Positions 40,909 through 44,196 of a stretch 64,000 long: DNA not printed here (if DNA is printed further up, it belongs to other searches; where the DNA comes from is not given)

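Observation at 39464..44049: Candidate undescribed membrane-linked molybdoenzyme: hotdog protein + H-x13-H x2 membrane protein + ferredoxin-fused, Tat-less bis-MGD oxidoreductase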

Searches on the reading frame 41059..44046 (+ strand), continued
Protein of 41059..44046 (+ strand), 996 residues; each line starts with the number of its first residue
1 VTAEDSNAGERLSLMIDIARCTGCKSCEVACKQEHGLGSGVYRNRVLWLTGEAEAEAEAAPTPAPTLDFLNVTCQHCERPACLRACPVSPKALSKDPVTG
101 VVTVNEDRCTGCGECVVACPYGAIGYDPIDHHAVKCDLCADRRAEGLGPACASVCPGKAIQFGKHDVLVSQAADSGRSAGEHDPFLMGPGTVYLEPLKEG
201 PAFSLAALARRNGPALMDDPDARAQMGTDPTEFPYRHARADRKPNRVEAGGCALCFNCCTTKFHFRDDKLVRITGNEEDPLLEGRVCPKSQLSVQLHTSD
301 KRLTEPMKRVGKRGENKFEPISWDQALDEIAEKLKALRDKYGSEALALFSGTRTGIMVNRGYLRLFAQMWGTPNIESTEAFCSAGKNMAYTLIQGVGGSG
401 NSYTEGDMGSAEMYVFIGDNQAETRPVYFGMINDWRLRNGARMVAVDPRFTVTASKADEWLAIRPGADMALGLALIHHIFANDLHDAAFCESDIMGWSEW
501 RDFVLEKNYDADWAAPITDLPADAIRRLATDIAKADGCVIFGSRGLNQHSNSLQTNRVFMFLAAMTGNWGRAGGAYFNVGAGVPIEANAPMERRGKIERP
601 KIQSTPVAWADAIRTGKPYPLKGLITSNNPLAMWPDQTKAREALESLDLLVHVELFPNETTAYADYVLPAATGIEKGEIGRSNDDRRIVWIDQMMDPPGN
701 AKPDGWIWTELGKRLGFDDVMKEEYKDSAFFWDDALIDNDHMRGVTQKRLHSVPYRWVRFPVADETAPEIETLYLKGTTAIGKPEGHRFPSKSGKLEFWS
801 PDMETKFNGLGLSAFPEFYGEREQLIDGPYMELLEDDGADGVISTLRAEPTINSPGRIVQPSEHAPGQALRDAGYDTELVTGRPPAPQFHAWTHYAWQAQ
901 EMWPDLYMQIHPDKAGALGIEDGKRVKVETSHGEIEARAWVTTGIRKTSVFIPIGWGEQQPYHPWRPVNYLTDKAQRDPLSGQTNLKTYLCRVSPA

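Call 73: predict_structure(alignment_id=A2)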
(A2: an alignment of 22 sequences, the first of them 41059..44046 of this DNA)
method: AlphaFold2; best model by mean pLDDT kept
length: 996 residues; sequences in the alignment: 22
mean_pLDDT: 72.9   pTM: 0.73
mean pLDDT of the five models: 72.9, 71.0, 62.0, 60.9, 59.6
residues with pLDDT >= 90: 214; 70-90: 380; 50-70: 260; < 50: 142
segments of 3 or more residues with pLDDT < 50: 1-8, 40-65, 128-133, 135-137, 182-232, 579-581, 682-687, 885-905, 956-965
pLDDT, mean of each block of 10 residues (from residue 1): 41 66 59 61 37 36 51 60 75 70 69 60 51 51 69 69 77 67 41 40 42 35 42 55 74 56 75 72 62 62 86 88 96 96 91 71 92 78 76 76 72 83 56 74 85 76 88 97 96 95 96 94 97 92 73 90 90 73 75 91 80 89 84 71 92 78 90 60 48 61 87 94 86 77 72 57 68 72 81 91 90 88 84 81 81 87 85 89 50 37 53 87 80 79 78 51 49 74 74 90
secondary structure, 60 per line:
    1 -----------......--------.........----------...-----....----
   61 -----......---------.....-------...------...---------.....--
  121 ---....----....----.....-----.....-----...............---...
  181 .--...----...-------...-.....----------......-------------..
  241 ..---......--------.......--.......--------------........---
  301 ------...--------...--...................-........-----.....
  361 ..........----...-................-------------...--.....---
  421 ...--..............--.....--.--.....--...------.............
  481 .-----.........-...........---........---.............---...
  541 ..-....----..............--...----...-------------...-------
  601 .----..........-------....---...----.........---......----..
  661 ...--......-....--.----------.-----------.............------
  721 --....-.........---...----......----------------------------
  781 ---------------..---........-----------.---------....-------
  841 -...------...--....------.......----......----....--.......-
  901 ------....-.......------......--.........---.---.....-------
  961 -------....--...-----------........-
elements in order (helices of 4 or more, strands of 3 or more residues): E12-17 H26-34 E45-47 H53-56 E66-71 H81-85 E93-95 E102-104 H114-118 E124-127 E132-135 H140-144 H150-154 E160-164 H165-174 E178-181 E191-193 H205-209 H220-225 H239-242 E246-251 E260-266 E269-275 H290-297 E307-309 E318-320 H323-341 E346-350 H356-370 E375-377 H379-394 E413-417 H426-439 E442-446 H452-456 E459-461 H468-481 H487-493 H497-507 H511-518 H522-534 E538-542 H544-547 H552-565 E575-577 H606-615 E623-626 H637-645 E649-654 H659-663 E666-671 H673-676 H704-714 H723-726 H728-736 H747-752 H801-808 E830-833 E842-844 E851-853 E856-859 H866-872 E877-882 H887-890 H893-899 E907-910 H912-918 E925-930 E933-941 E949-953 H968-971 E988-995

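Call 75: fold_search(model_id=the predicted structure, library=pdb)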
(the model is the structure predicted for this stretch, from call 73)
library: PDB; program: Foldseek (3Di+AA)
matches with E <= 10: 895; with E <= 0.001: 194
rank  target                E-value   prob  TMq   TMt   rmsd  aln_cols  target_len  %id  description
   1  7vw6_A                2.9e-43  1.00  0.57  0.62   5.3       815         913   22  Cryo-EM Structure of Formate Dehydrogenase 1 from Methylorubrum extorquens AM1 (released 2022-06-01)
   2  8j83_A                8.8e-43  1.00  0.58  0.62   8.5      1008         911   20  Crystal structure of formate dehydrogenase from Methylorubrum extorquens AM1 (released 2023-10-11)
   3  2v45                  5.1e-42  1.00  0.59  0.80   4.8       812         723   22  A New Catalytic Mechanism of Periplasmic Nitrate Reductase from Desulfovibrio desulfuricans ATCC 27774 from Crystallogra (released 2008-03-18)
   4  2v3v                  1.4e-41  1.00  0.60  0.81   4.5       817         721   22  A New Catalytic Mechanism of Periplasmic Nitrate Reductase from Desulfovibrio desulfuricans ATCC 27774 from Crystallogra (released 2008-03-18)
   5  2e7z                  2.2e-41  1.00  0.57  0.76   4.8       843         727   22  Acetylene Hydratase from Pelobacter acetylenicus (released 2007-02-27)
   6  2jio                  4.0e-41  1.00  0.59  0.80   4.5       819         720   22  A New Catalytic Mechanism of Periplasmic Nitrate Reductase from Desulfovibrio desulfuricans ATCC 27774 from Crystallogra (released 2008-03-18)
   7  2nap                  1.2e-40  1.00  0.59  0.80   4.5       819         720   22  DISSIMILATORY NITRATE REDUCTASE (NAP) FROM DESULFOVIBRIO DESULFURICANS (released 1999-09-19)
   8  1fdi                  2.8e-39  1.00  0.58  0.79   4.4       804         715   21  OXIDIZED FORM OF FORMATE DEHYDROGENASE H FROM E. COLI COMPLEXED WITH THE INHIBITOR NITRITE (released 1997-08-20)
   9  9ktl_A                2.6e-38  1.00  0.56  0.58   5.0       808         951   22  Cryo-EM structure of reduced form of formate dehydrogenase from Rhodobacter aestuarii (RaFDH) with NADH (released 2025-06-18)
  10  2vpw_A                1.5e-37  1.00  0.55  0.73   5.9       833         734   24  Polysulfide reductase with bound menaquinone (released 2008-06-10)
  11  8rqz_C                1.8e-37  1.00  0.55  0.56   6.5       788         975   20  Crystal structure of Molybdenum bispyranopterin guanine dinucleotide formate dehydrogenases ForCE1 from Bacillus subti (released 2025-08-06)
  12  9vap_A                3.3e-37  1.00  0.57  0.63   8.5       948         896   19  Cryo-EM structure of formate dehydrogenase from Shewanella oneidensis MR-1 (SoFdhAB) (released 2026-04-08)
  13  3ml1_A                1.7e-36  1.00  0.53  0.66   8.3       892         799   18  Crystal Structure of the Periplasmic Nitrate Reductase from Cupriavidus necator (released 2011-04-06)
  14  1aa6                  2.4e-36  1.00  0.55  0.77   4.8       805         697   20  REDUCED FORM OF FORMATE DEHYDROGENASE H FROM E. COLI (released 1997-08-20)
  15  7z0t_A                3.0e-36  1.00  0.57  0.79   4.3       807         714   21  Structure of the Escherichia coli formate hydrogenlyase complex (aerobic preparation, composite structure) (released 2022-09-28)
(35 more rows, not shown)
